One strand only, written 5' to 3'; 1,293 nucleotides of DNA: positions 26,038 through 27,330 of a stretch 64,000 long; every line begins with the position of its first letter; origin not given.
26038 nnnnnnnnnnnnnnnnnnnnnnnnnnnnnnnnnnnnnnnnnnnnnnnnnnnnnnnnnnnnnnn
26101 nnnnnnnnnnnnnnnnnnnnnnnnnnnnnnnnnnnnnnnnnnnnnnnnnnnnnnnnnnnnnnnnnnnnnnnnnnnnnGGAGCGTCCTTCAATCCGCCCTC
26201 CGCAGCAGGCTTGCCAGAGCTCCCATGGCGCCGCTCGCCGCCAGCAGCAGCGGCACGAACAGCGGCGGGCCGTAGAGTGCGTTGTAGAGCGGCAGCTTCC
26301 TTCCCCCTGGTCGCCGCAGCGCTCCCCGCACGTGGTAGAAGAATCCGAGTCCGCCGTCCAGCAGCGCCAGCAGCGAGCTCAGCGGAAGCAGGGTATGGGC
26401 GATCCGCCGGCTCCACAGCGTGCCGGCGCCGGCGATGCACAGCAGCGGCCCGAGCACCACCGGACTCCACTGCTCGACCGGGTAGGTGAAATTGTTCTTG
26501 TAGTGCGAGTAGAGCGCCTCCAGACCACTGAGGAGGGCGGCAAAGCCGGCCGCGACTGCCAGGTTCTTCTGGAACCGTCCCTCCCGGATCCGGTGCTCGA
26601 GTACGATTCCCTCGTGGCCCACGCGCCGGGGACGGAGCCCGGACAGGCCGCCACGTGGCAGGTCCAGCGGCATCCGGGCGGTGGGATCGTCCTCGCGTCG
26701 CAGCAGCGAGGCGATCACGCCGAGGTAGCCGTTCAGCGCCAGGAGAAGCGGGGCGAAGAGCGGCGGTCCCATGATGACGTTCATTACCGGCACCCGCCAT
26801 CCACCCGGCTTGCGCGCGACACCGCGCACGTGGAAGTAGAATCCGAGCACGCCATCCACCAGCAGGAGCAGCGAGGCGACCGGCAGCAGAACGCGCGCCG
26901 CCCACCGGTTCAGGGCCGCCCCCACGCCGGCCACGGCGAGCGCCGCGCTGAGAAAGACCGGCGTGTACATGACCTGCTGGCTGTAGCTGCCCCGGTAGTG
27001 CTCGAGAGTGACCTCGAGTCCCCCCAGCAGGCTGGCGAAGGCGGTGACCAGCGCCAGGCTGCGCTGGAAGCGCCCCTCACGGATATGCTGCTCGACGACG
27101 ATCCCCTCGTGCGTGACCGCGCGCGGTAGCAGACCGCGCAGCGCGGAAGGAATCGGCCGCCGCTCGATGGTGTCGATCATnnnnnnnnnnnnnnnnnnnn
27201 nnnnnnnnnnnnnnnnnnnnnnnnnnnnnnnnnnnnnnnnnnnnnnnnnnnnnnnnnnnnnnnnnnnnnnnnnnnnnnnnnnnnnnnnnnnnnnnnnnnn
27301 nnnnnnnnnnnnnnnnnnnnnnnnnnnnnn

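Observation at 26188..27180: Internally duplicated 2x4-TM protein with conserved His pairs, a candidate haem- or metal-binding membrane anchor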

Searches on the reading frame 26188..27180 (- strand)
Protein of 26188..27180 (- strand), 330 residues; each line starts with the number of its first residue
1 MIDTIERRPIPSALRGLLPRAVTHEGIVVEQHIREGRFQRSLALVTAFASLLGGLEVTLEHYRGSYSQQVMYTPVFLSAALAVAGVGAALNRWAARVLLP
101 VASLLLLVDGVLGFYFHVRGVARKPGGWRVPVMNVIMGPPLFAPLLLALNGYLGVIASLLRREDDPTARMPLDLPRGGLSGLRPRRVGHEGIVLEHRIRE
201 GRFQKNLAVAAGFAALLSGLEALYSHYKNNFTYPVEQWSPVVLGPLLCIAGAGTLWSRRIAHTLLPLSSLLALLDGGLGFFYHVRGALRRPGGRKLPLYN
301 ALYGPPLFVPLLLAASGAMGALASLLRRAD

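Call 4: search_protein_families(library=pfam, proteins=[window:26188-27180:-], max_evalue=0.01)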
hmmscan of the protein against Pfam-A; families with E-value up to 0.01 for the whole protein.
window:26188-27180:- (330 aa): 0 families

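Call 5: search_protein_families(library=ncbifam, proteins=[window:26188-27180:-], max_evalue=0.01)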
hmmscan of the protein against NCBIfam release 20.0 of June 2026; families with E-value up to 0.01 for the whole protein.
window:26188-27180:- (330 aa): 0 families

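Call 7: find_homologous_proteins(query=window:26188-27180:-, max_evalue=0.001)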
Query window:26188-27180:- (330 aa): 3457 proteins with E <= 0.001 among 8000 candidates; the best 120 are listed.
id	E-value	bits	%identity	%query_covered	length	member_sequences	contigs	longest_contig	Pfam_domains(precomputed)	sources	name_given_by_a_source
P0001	3.6e-209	712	99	100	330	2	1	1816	-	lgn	-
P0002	1.0e-161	556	79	97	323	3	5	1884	-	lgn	-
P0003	2.3e-160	551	80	95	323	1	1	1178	-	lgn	-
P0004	2.6e-158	545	79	95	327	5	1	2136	-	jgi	jgi:hypothetical protein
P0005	4.6e-158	544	80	94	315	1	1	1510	-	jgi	jgi:hypothetical protein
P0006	4.8e-158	544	75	100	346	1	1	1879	-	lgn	-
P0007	1.9e-157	542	76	98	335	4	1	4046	-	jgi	jgi:hypothetical protein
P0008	2.2e-157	542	78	97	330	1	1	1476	-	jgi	jgi:hypothetical protein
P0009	9.6e-155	533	76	97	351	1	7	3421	-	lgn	-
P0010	7.5e-153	527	75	95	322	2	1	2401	-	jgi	jgi:hypothetical protein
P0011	2.4e-151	522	78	96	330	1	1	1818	-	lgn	-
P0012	1.8e-150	519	77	95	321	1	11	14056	-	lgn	-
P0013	2.6e-149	515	77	92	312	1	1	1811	-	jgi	jgi:small basic protein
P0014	3.1e-149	515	77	92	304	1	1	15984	-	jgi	jgi:hypothetical protein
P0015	9.3e-148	510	73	97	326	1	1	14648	-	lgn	-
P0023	8.1e-137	474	67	99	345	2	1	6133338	-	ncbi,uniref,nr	ncbi:hypothetical protein [Dictyobacter aurantiacus]|uniref:Uncharacterized protein n=1 Tax=Dictyoba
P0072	2.6e-131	456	65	97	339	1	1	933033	-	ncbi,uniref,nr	ncbi:hypothetical protein KSC_098010 [Ktedonobacter sp. SOSP1-52]|uniref:hypothetical protein n=1 Ta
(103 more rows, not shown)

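Call 9: search_solved_structures(query=window:26188-27180:-, max_evalue=10)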
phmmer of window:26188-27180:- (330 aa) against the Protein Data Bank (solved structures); distinct sequences matched with E-value up to 10: 0.

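Call 11: find_encoding_contigs(protein=P0023, flank=8000, max_places=3)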
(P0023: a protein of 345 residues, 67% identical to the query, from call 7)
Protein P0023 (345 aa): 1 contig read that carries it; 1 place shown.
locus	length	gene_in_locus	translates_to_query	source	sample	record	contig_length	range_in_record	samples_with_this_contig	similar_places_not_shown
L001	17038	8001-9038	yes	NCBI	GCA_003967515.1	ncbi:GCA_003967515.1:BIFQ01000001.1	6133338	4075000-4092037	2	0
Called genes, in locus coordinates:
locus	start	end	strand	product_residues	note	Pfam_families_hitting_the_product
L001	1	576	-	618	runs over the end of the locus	PF19291:TREH_N, PF00723:Glyco_hydro_15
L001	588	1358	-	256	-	PF00106:adh_short, PF08659:KR, PF13561:adh_short_C2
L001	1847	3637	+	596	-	PF02776:TPP_enzyme_N, PF00205:TPP_enzyme_M, PF02775:TPP_enzyme_C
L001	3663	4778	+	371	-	PF02746:MR_MLE_N, PF13378:MR_MLE_C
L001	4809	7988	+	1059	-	PF01565:FAD_binding_4, PF02913:FAD-oxidase_C, PF13183:Fer4_8, PF13534:Fer4_17 (weak), PF02754:CCG (faint)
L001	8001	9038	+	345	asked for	-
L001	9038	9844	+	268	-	PF13618:Gluconate_2-dh3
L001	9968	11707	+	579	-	PF00732:GMC_oxred_N, PF05199:GMC_oxred_C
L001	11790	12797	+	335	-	PF00106:adh_short, PF08659:KR, PF13561:adh_short_C2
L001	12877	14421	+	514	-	PF01292:Ni_hydr_CYTB, PF00174:Oxidored_molyb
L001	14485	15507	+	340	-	PF00106:adh_short, PF08659:KR, PF13561:adh_short_C2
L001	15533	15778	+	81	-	-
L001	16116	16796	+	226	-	PF00072:Response_reg, PF00486:Trans_reg_C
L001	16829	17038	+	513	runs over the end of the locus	PF00672:HAMP, PF00512:HisKA, PF02518:HATPase_c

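Call 12: find_related_loci(query=window:26188-27180:-, collection=genome_contigs, flank=6000)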
Query window:26188-27180:- (330 aa) in genome_contigs; peptide patterns used: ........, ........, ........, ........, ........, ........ (x = any residue, [..] = any of these).
195 stretches matched a pattern; 21 encode a relative of the query (tblastn E <= 1e-3); 21 distinct loci.
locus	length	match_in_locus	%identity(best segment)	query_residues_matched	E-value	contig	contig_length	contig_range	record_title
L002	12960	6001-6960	63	12-330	3e-136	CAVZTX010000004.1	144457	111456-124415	MAG: uncultured Chloroflexia bacterium isolate MFD09603.bin.3.290 genome assembly, contig: contig_13413, whole genome sh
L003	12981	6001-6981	64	1-330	5e-132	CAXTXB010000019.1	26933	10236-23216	MAG TPA_asm: uncultured Dictyobacter sp. isolate public_SRR14722086_metawrap_bin.5 genome assembly, contig: public_SRR14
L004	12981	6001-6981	60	8-330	6e-130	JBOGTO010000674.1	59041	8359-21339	MAG: Ktedonobacteraceae bacterium isolate TC-B4_metabat2.bin.17 k127_60231, whole genome shotgun sequence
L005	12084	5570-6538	60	12-330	2e-129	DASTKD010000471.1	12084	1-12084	MAG TPA_asm: Ktedonobacteraceae bacterium isolate SMAG_U1932 k141_131486, whole genome shotgun sequence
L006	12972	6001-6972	59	8-330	4e-129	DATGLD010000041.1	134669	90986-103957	MAG TPA_asm: Ktedonobacteraceae bacterium isolate SMAG_U9877 k141_528884, whole genome shotgun sequence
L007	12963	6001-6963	61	14-330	4e-126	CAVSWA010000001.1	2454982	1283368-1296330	MAG: uncultured Chloroflexia bacterium isolate MFD05705.bin.2.108 genome assembly, contig: contig_16145, whole genome sh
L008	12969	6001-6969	60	7-330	8e-126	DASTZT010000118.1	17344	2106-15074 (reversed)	MAG TPA_asm: Ktedonobacteraceae bacterium isolate SMAG_U2476 k141_874546, whole genome shotgun sequence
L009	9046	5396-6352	60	13-330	4e-125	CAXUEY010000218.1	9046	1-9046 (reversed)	MAG TPA_asm: uncultured Ktedonobacteraceae bacterium isolate public_SRR14722276_metawrap_bin.2 genome assembly, contig:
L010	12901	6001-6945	60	3-330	7e-125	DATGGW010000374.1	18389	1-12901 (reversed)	MAG TPA_asm: Ktedonobacteraceae bacterium isolate SMAG_U9764 k141_1472803, whole genome shotgun sequence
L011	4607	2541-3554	59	13-330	3e-126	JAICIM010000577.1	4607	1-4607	MAG: Ktedonobacteraceae bacterium isolate GZL_FP_2_bin.97 k141_4216381_length_4607_cov_13.6771, whole genome shotgun seq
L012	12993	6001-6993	61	16-330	6e-124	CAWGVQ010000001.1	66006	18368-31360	MAG: uncultured Chloroflexia bacterium isolate MFD02579.bin.2.68 genome assembly, contig: contig_12233, whole genome sho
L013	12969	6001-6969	60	12-330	8e-124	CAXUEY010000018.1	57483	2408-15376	MAG TPA_asm: uncultured Ktedonobacteraceae bacterium isolate public_SRR14722276_metawrap_bin.2 genome assembly, contig:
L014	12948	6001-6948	59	14-330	8e-124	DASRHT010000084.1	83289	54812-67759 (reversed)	MAG TPA_asm: Ktedonobacteraceae bacterium isolate SMAG_U10091 k141_1566253, whole genome shotgun sequence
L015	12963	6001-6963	65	12-330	1e-121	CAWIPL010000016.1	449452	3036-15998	MAG: uncultured Chloroflexia bacterium isolate MFD01721.bin.2.123 genome assembly, contig: contig_63154, whole genome sh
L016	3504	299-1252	69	14-330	7e-124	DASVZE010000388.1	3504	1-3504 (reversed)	MAG TPA_asm: Chloroflexota bacterium isolate SMAG_U2620 k141_1106824, whole genome shotgun sequence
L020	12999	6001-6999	54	2-329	3e-112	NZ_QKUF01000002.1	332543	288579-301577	Thermosporothrix hazakensis strain ATCC BAA-1881 EI42DRAFT_scaffold00002.2, whole genome shotgun sequence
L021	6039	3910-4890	55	18-330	1e-106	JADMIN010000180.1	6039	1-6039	MAG: Ktedonobacterales bacterium isolate MAG019 NODE_3792_length_6039_cov_5.376504, whole genome shotgun sequence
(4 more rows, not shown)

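Call 13: search_protein_representatives(protein=window:26188-27180:-)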
Query: 330 residues. Proteins with E-value up to 0.001 (for the whole library): 677; up to 1e-10: 317; up to 1e-30: 71. The best 150 are listed.
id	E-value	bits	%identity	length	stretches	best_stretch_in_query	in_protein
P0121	1.5e-110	385.9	59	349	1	14-328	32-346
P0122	5.7e-97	341.3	74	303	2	22-174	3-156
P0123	1.2e-94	333.7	56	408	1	14-328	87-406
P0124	1.2e-92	327.2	56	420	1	13-328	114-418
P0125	3.8e-92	325.5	57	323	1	26-329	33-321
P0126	1.2e-86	307.4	54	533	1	13-300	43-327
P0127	1.7e-74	267.4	52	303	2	23-175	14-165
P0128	8.4e-71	255.3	51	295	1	29-324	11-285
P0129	4.0e-66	239.9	52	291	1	40-268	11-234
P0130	4.7e-66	239.7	63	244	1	12-203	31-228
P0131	3.2e-62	227.1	49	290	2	28-163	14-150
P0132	1.2e-61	225.3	41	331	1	30-329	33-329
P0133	1.5e-59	218.3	58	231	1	14-215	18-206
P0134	9.4e-59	215.7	62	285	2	14-100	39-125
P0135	2.7e-58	214.2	60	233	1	23-208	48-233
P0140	1.1e-49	186.0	65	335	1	193-328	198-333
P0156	4.7e-44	167.4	55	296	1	32-165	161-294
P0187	1.3e-31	126.5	39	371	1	20-222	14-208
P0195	1.6e-29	119.7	44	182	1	31-165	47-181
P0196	5.7e-29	117.8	52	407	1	174-299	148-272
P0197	8.4e-29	117.3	45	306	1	30-148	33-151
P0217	6.9e-25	104.4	39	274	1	32-164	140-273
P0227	1.2e-23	100.3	37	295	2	36-159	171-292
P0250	5.1e-22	95.0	38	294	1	31-165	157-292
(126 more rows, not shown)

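Call 20: find_homologous_proteins(query=P0227, max_evalue=0.001)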
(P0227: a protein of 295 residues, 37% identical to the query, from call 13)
Query P0227 (295 aa): 189 proteins with E <= 0.001 among 8000 candidates; the best 120 are listed.
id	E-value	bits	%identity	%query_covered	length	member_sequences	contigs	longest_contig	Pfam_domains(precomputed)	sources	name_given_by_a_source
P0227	8.3e-187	637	100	100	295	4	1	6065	-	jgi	-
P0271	6.3e-147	507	81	99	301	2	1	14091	-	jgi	jgi:hypothetical protein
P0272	2.4e-135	469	80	84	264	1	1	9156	-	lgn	-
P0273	9.1e-105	368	64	88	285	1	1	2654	-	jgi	jgi:hypothetical protein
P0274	1.9e-103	364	59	92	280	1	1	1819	-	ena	-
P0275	8.1e-103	362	65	88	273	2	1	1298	-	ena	-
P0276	1.6e-102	361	63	88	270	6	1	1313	-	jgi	jgi:hypothetical protein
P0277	2.5e-102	360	64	88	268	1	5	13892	-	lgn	-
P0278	6.8e-102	359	62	88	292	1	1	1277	-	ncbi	-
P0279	8.7e-101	355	61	90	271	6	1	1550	-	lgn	-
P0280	5.6e-100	352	62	87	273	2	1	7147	-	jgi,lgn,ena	jgi:hypothetical protein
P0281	1.6e-99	351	61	93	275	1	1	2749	-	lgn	-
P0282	5.3e-99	349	61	91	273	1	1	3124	-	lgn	-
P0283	9.1e-99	348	59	90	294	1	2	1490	-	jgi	jgi:hypothetical protein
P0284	1.9e-98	347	62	83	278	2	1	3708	-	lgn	-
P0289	1.1e-96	342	63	88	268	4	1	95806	-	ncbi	ncbi:MAG: hypothetical protein AB7R89_01840 [Dehalococcoidia bacterium]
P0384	1.2e-36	145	49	32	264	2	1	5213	-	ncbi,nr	ncbi:MAG TPA: hypothetical protein VFW75_13835 [Acetobacteraceae bacterium]|nr:hypothetical protein 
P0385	1.7e-36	144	48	32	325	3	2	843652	-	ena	-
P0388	5.4e-36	142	42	48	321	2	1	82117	-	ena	-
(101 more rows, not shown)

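Call 21: find_encoding_contigs(protein=P0289, flank=7000, max_places=2)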
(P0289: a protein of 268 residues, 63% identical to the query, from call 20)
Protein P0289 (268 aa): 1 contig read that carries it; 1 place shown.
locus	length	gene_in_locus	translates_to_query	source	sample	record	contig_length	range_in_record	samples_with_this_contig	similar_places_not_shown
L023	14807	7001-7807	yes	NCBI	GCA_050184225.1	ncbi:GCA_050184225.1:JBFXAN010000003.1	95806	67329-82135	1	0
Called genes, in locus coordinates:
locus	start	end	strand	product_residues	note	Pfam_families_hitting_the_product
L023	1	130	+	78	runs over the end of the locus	-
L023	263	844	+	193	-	-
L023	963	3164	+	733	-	PF01011:PQQ, PF13360:PQQ_2, PF01011:PQQ (weak), PF13360:PQQ_2, PF13570:Beta-prop_ACSF4 (weak), PF13473:Cupredoxin_1 (weak)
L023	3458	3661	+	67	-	PF00581:Rhodanese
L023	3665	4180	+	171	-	PF00571:CBS (weak)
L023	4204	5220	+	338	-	PF00296:Bac_luciferase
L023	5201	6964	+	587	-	PF02776:TPP_enzyme_N, PF00205:TPP_enzyme_M, PF02775:TPP_enzyme_C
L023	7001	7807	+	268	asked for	-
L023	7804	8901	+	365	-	PF02746:MR_MLE_N, PF13378:MR_MLE_C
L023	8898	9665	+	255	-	PF13618:Gluconate_2-dh3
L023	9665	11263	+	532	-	PF00732:GMC_oxred_N, PF00890:FAD_binding_2 (faint), PF01266:DAO (faint), PF13450:NAD_binding_8 (faint), PF05199:GMC_oxred_C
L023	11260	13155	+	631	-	PF19291:TREH_N, PF00723:Glyco_hydro_15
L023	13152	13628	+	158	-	PF07274:DUF1440 (weak)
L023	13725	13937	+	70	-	PF07100:ASRT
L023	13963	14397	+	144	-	PF03479:PCC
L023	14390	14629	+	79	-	PF00578:AhpC-TSA (weak)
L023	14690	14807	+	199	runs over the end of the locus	-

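Call 22: find_encoding_contigs(protein=P0385, flank=7000, max_places=2)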
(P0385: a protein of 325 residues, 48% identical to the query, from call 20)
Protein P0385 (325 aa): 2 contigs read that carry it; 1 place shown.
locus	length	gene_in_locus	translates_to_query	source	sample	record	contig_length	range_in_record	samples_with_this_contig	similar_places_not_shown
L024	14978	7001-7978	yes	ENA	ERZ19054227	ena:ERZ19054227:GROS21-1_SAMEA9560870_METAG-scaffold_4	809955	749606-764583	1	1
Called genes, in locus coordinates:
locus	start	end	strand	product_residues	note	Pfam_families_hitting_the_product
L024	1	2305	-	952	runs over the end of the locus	PF01568:Molydop_binding (weak), PF13237:Fer4_10 (faint), PF12838:Fer4_7 (weak), PF13183:Fer4_8 (faint), PF13247:Fer4_11 (weak)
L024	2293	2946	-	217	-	PF02085:Cytochrom_CIII (faint), PF14537:Cytochrom_c3_2 (faint), PF14522:Cytochrome_C7 (weak)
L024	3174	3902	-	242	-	PF14342:DUF4396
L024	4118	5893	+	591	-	PF02776:TPP_enzyme_N, PF01855:POR_N (weak), PF00205:TPP_enzyme_M, PF02775:TPP_enzyme_C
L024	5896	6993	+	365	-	PF02746:MR_MLE_N, PF13378:MR_MLE_C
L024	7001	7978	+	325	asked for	-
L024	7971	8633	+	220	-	PF13618:Gluconate_2-dh3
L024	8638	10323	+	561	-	PF00732:GMC_oxred_N, PF05199:GMC_oxred_C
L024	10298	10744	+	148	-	PF03479:PCC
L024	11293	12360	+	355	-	PF00106:adh_short, PF08659:KR, PF13561:adh_short_C2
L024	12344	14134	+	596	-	PF19291:TREH_N, PF00723:Glyco_hydro_15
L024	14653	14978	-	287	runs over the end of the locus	PF02634:FdhD-NarQ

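Call 23: find_encoding_contigs(protein=P0388, flank=7000, max_places=2)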
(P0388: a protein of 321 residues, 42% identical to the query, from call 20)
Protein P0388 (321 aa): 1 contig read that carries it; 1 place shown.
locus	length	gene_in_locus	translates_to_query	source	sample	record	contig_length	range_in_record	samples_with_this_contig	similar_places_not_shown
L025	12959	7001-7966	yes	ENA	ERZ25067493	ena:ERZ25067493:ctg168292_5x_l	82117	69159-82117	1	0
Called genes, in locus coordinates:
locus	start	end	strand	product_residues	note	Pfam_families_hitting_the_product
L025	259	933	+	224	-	PF05598:DUF772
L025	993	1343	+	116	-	PF01609:DDE_Tnp_1, PF13751:DDE_Tnp_1_6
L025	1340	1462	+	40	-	-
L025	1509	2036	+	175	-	-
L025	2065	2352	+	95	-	-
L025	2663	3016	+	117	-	PF00005:ABC_tran, PF09818:ABC_ATPase (faint)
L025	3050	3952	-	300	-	PF08450:SGL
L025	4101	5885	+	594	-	PF02776:TPP_enzyme_N, PF01855:POR_N (weak), PF00205:TPP_enzyme_M, PF02775:TPP_enzyme_C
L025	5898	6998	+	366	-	PF02746:MR_MLE_N, PF13378:MR_MLE_C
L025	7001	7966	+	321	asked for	-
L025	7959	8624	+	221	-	PF13618:Gluconate_2-dh3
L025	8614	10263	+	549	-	PF00732:GMC_oxred_N, PF05199:GMC_oxred_C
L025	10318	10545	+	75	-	PF05368:NmrA, PF13460:NAD_binding_10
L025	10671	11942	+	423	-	PF05598:DUF772, PF01609:DDE_Tnp_1, PF13751:DDE_Tnp_1_6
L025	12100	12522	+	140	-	PF01710:HTH_Tnp_IS630 (faint), PF13384:HTH_23, PF13518:HTH_28 (weak), PF13551:HTH_29 (weak), PF13565:HTH_32 (weak)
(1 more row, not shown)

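Call 34: predict_structure(alignment_id=A2)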
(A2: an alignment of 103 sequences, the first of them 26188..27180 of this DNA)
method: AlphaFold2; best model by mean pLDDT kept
length: 330 residues; sequences in the alignment: 103
mean_pLDDT: 88.3   pTM: 0.85
mean pLDDT of the five models: 88.3, 87.3, 86.5, 86.4, 84.9
residues with pLDDT >= 90: 228; 70-90: 62; 50-70: 38; < 50: 2
segments of 3 or more residues with pLDDT < 50: none
pLDDT, mean of each block of 10 residues (from residue 1): 63 68 58 76 96 95 82 97 97 94 98 96 95 92 97 94 75 71 79 70 91 97 91 93 98 96 96 97 95 95 94 97 79
secondary structure, 60 per line:
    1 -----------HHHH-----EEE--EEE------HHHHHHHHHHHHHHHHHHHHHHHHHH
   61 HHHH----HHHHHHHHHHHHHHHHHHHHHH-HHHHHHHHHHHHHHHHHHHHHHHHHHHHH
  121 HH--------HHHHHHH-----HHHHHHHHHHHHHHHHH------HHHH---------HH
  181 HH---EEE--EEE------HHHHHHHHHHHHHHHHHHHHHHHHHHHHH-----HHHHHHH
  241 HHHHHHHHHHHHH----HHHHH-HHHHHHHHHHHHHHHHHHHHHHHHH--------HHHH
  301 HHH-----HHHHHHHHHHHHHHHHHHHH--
elements in order: H12-15 E21-23 E26-28 H35-64 H69-90 H92-122 H131-137 H143-159 H166-169 H179-182 E186-188 E191-193 H200-228 H234-253 H258-262 H264-288 H297-303 H309-328

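Call 37: fold_search(model_id=the predicted structure, library=pdb)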
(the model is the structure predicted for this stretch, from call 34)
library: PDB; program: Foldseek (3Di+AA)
matches with E <= 10: 565; with E <= 0.001: 0
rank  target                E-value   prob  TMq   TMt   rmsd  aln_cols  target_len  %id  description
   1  8px9_B                3.2e-02  0.35  0.16  0.11  24.9       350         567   13  Structure of the antibacterial peptide ABC transporter McjD, solved at wavelength 2.75 A (released 2023-10-25)
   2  7ze5_C                5.9e-02  0.54  0.21  0.14  26.0       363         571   16  Occ(apo/return) conformation of CydDC mutant (E500Q.C) in ATP(CydC)/AMP-PNP(CydD) bound state (Dataset-23) (released 2023-04-19)
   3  8ipr_C                6.2e-02  0.38  0.18  0.13  25.2       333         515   12  Cryo-EM structure of heme transporter CydDC from Mycobacterium smegmatis in the outward facing ATP bound state (released 2023-06-14)
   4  8ipq_A                6.7e-02  0.51  0.21  0.16  23.9       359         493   12  Cryo-EM structure of heme transporter CydDC from Mycobacterium smegmatis in the inward facing apo state (released 2023-06-14)
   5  7zec_C                9.9e-02  0.38  0.20  0.13  25.1       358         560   17  IF(heme/confined) conformation of CydDC in ATP(CydD) bound state (Dataset-15) (released 2023-04-19)
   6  7ykd_A                1.2e-01  0.38  0.21  0.23  14.6       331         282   12  Cryo-EM structure of the human chemerin receptor 1 complex with the C-terminal nonapeptide of chemerin (released 2023-04-19)
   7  6rz5_A                1.3e-01  0.25  0.18  0.17  26.1       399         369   10  XFEL crystal structure of the human cysteinyl leukotriene receptor 1 in complex with zafirlukast (released 2019-10-30)
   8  7ocy_B                1.9e-01  0.15  0.15  0.10  26.1       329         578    9  Enterococcus faecalis EfrCD in complex with a nanobody (released 2022-05-18)
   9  9bd6_A                2.0e-01  0.18  0.17  0.12  26.6       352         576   11  PaMsbA in an occluded, outward conformation (released 2025-09-03)
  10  9fw3_B                2.0e-01  0.16  0.16  0.11  25.8       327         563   16  Cryo-EM structure of IrtAB 2xEQ mutant in outward-occluded state in nanodisc in complex with mycobactin (released 2024-12-18)
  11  8ipt_A                2.2e-01  0.16  0.16  0.11  26.4       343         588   13  Cryo-EM structure of heme transporter CydDC from Escherichia coli in the occluded ATP bound state (released 2023-06-14)
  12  6rah_B                2.5e-01  0.14  0.15  0.10  26.2       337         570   17  Heterodimeric ABC exporter TmrAB in ATP-bound outward-facing open conformation (released 2019-07-31)
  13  6gdg_A                2.6e-01  0.47  0.27  0.30  16.3       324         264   13  Cryo-EM structure of the adenosine A2A receptor bound to a miniGs heterotrimer (released 2018-05-16)
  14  6rz8                  2.6e-01  0.21  0.19  0.17  24.5       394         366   12  Crystal structure of the human cysteinyl leukotriene receptor 2 in complex with ONO-2080365 (released 2019-12-11)
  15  5g53_A                2.7e-01  0.47  0.27  0.29  14.5       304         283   13  Structure of the adenosine A2A receptor bound to an engineered G protein (released 2016-08-03)
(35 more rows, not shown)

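Call 38: search_protein_families(library=pfam, proteins=[P0126, P0187, P0196, P0123, P0124, P0140, P0156, P0217, P0250, P0197], max_evalue=0.01)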
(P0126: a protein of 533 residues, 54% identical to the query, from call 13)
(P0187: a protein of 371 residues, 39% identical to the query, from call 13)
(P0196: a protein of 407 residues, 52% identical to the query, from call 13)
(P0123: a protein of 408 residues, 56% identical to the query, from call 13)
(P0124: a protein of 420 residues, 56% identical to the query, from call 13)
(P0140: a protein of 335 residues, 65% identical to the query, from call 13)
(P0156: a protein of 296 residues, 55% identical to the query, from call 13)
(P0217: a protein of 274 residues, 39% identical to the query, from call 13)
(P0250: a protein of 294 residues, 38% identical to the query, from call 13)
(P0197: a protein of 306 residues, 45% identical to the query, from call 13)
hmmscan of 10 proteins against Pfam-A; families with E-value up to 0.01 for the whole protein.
P0126 (533 aa): 0 families

P0187 (371 aa): 0 families

P0196 (407 aa): 0 families

P0123 (408 aa): 0 families

P0124 (420 aa): 0 families

P0140 (335 aa): 2 families
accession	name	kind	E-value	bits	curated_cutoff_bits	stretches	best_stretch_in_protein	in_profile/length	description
PF20803.2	PaaX_M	-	3e-20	72.5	24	1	108-189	2-82/83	PaaX protein central Cas2-like domain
PF07848.18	PaaX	-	8.3e-16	58.4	24.8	1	20-88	1-69/70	PaaX-like protein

P0156 (296 aa): 0 families

P0217 (274 aa): 1 family
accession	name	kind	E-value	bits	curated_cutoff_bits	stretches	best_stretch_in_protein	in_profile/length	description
PF02987.21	LEA_4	-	5.1e-07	29.9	51.1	1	36-71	2-37/44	Late embryogenesis abundant protein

P0250 (294 aa): 0 families

P0197 (306 aa): 0 families
